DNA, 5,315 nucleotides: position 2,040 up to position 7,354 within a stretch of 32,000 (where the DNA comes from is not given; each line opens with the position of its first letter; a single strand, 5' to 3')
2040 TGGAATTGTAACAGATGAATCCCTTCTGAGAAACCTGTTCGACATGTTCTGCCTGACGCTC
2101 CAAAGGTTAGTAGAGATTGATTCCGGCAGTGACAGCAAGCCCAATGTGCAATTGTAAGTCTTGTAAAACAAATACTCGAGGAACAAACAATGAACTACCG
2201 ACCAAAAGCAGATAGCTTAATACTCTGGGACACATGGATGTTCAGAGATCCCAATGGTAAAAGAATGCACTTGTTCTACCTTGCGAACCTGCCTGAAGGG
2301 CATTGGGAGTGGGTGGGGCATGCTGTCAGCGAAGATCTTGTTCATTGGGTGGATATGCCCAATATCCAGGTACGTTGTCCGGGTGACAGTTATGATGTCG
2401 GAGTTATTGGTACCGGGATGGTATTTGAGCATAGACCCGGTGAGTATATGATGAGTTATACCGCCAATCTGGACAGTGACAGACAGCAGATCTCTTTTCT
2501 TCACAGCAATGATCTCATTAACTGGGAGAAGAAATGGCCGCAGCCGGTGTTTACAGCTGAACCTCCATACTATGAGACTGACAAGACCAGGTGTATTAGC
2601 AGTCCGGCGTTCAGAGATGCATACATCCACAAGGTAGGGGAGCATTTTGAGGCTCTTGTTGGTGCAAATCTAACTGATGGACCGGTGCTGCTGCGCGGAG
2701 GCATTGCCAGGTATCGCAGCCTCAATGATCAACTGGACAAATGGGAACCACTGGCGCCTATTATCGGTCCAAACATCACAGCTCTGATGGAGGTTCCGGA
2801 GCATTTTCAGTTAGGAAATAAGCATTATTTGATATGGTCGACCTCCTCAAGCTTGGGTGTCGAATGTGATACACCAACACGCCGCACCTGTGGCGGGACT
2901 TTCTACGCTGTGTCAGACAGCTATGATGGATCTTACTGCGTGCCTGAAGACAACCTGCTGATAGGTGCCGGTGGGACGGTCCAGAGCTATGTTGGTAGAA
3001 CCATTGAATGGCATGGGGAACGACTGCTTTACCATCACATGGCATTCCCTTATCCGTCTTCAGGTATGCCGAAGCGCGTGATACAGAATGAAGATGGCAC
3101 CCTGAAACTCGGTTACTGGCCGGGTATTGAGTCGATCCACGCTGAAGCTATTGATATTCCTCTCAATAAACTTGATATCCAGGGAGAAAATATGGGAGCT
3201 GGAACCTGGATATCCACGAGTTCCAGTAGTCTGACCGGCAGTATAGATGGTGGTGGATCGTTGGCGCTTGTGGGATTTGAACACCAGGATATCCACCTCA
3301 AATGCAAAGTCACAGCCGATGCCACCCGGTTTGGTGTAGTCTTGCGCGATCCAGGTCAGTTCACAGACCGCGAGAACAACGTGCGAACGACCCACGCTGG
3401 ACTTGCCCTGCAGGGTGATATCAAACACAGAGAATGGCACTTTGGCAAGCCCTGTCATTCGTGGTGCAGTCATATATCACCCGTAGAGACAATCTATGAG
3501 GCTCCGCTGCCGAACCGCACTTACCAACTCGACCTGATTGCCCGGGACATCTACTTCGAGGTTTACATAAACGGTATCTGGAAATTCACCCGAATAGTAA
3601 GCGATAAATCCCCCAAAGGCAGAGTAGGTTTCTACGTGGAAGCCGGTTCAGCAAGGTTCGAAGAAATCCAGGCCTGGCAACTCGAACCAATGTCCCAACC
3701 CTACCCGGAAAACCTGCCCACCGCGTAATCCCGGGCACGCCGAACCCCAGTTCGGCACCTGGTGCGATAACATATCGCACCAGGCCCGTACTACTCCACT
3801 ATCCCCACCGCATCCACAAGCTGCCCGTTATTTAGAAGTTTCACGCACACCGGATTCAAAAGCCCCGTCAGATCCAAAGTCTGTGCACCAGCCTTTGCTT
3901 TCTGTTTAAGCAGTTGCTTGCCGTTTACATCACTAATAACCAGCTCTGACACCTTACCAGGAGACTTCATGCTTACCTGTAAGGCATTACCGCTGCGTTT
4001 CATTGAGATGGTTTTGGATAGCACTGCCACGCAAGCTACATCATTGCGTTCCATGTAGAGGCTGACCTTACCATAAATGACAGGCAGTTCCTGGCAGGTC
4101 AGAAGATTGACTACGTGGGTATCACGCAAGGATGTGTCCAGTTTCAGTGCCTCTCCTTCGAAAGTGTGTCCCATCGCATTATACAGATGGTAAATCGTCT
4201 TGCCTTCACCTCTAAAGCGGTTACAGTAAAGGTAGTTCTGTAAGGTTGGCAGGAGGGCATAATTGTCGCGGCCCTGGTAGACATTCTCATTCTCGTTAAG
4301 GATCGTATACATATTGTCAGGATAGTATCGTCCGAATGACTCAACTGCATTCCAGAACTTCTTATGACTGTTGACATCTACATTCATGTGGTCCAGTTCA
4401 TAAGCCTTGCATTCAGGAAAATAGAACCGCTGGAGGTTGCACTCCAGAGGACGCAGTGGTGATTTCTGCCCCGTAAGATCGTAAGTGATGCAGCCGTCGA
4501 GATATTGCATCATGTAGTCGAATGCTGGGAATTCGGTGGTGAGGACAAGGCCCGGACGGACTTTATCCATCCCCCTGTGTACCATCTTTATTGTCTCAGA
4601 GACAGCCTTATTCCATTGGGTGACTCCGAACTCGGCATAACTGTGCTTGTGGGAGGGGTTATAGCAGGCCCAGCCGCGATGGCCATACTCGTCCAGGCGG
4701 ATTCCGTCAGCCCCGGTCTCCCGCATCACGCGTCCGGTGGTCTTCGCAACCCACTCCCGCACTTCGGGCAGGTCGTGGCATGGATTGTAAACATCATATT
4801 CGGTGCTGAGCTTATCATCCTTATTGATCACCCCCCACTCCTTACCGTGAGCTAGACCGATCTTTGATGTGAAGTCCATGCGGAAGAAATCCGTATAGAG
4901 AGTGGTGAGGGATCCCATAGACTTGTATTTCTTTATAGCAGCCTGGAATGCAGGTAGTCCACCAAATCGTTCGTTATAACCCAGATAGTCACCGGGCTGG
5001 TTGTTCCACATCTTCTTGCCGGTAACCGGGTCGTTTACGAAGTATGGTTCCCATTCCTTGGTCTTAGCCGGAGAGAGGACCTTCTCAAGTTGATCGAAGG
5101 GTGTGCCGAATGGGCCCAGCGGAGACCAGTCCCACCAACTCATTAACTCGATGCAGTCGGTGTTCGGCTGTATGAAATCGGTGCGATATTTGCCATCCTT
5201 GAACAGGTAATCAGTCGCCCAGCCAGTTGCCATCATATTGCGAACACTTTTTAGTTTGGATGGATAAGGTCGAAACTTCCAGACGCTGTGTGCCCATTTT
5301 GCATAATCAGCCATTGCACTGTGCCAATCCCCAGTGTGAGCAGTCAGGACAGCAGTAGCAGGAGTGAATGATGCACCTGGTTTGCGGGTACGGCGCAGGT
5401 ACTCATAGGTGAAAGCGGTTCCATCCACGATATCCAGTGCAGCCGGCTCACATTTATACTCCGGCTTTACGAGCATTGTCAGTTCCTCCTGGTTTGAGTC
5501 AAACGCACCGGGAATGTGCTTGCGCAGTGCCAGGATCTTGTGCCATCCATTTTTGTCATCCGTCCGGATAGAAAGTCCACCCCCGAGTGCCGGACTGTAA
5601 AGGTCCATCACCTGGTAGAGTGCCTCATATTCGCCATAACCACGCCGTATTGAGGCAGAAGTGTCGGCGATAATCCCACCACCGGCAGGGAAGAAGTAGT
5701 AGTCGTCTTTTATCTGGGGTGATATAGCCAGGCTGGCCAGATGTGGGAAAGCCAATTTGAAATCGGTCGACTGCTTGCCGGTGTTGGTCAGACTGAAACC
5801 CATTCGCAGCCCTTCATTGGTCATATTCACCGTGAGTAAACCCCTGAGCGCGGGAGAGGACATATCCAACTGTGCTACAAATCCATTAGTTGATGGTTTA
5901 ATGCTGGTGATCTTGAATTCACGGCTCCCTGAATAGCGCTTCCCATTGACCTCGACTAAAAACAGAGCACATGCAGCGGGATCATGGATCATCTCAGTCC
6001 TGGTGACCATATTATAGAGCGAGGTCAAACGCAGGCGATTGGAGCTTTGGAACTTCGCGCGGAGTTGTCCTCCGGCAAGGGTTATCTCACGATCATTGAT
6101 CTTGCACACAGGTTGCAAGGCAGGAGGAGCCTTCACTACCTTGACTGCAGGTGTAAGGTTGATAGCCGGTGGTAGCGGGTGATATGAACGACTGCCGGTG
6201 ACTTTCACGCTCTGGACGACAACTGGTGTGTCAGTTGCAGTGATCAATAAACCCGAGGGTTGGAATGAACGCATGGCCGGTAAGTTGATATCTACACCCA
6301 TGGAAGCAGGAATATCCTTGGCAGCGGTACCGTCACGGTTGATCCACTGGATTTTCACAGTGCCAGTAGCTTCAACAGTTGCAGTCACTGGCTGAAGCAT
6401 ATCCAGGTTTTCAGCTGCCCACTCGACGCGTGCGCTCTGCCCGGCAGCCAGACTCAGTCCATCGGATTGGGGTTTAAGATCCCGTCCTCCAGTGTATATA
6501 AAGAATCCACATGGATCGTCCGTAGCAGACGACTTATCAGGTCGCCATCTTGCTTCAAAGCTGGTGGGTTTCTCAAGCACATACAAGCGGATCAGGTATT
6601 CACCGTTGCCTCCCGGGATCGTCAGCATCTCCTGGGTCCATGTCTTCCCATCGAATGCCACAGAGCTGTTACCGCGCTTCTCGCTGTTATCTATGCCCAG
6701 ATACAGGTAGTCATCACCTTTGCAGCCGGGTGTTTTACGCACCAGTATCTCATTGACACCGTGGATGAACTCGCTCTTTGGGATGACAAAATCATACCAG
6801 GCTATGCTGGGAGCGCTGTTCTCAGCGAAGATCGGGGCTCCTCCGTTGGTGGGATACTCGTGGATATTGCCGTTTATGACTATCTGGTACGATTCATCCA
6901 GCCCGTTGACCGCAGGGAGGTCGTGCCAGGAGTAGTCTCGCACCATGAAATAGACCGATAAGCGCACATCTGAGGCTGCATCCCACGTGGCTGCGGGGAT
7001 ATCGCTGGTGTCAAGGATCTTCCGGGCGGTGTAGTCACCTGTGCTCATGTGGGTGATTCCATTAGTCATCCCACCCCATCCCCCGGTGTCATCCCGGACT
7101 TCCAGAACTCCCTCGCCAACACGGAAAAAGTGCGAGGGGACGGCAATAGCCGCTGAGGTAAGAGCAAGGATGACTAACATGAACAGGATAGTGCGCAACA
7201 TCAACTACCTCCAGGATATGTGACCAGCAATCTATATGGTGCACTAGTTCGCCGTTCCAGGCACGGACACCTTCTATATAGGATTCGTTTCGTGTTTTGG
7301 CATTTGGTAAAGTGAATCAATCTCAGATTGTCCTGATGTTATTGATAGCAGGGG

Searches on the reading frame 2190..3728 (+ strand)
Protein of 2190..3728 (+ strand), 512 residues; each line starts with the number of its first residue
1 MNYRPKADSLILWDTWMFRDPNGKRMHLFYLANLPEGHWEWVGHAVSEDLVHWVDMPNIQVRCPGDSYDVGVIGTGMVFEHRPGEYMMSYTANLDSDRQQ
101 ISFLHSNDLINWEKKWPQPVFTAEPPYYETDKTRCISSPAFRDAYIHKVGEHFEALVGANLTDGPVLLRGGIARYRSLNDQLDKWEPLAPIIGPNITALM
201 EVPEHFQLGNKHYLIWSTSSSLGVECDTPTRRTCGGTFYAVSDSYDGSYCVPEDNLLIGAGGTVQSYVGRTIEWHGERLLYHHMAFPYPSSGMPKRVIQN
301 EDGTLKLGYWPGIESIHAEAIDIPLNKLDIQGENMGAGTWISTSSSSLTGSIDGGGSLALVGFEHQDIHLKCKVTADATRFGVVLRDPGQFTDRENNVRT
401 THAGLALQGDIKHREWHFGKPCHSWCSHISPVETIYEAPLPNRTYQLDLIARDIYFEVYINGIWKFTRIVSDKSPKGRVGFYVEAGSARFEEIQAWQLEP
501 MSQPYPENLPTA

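Call 70: search_protein_families(library=pfam, proteins=[window:2190-3728:+], max_evalue=0.001)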
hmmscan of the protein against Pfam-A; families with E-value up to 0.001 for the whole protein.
window:2190-3728:+ (512 aa): 1 family
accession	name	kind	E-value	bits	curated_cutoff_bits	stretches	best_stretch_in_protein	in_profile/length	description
PF00251.26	Glyco_hydro_32N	-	5e-13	49.7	22.1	1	25-218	21-210/307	Glycosyl hydrolases family 32 N-terminal domain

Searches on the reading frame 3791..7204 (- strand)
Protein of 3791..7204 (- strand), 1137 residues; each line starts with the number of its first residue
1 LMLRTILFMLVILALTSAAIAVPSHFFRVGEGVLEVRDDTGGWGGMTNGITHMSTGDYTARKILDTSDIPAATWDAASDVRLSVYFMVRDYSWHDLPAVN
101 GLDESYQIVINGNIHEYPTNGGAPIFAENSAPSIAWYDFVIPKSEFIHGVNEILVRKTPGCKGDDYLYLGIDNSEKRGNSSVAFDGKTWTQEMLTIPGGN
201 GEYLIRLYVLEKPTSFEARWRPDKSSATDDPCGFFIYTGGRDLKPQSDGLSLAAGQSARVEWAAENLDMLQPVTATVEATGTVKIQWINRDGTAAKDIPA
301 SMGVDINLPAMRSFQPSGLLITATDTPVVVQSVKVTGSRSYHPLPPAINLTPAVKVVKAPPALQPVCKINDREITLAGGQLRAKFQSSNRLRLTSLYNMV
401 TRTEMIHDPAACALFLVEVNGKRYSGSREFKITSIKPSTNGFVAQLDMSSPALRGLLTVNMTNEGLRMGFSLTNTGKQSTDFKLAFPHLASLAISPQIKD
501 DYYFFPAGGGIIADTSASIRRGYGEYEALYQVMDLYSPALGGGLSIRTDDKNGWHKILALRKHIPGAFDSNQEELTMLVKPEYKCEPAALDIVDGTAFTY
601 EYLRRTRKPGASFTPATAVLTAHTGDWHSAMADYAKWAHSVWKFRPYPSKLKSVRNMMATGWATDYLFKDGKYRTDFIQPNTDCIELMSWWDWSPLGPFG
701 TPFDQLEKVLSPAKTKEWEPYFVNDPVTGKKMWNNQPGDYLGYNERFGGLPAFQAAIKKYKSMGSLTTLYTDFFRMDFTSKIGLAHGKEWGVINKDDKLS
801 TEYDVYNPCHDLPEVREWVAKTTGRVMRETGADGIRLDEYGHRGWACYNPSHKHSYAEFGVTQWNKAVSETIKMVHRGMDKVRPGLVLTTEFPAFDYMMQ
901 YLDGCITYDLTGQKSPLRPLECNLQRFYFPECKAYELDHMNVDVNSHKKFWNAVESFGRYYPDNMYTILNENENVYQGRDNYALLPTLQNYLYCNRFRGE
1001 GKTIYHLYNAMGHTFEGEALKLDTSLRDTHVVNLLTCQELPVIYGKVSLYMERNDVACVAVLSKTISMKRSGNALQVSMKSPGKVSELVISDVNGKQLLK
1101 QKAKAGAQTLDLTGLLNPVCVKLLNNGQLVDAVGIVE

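Call 70: search_protein_families(library=pfam, proteins=[window:3791-7204:-], max_evalue=0.001)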
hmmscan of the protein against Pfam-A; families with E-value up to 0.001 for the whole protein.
window:3791-7204:- (1137 aa): 1 family
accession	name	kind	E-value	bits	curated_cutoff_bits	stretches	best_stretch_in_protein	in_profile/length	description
PF19773.5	DUF6259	-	1.9e-09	37.5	28.7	1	738-909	95-267/300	Domain of unknown function (DUF6259)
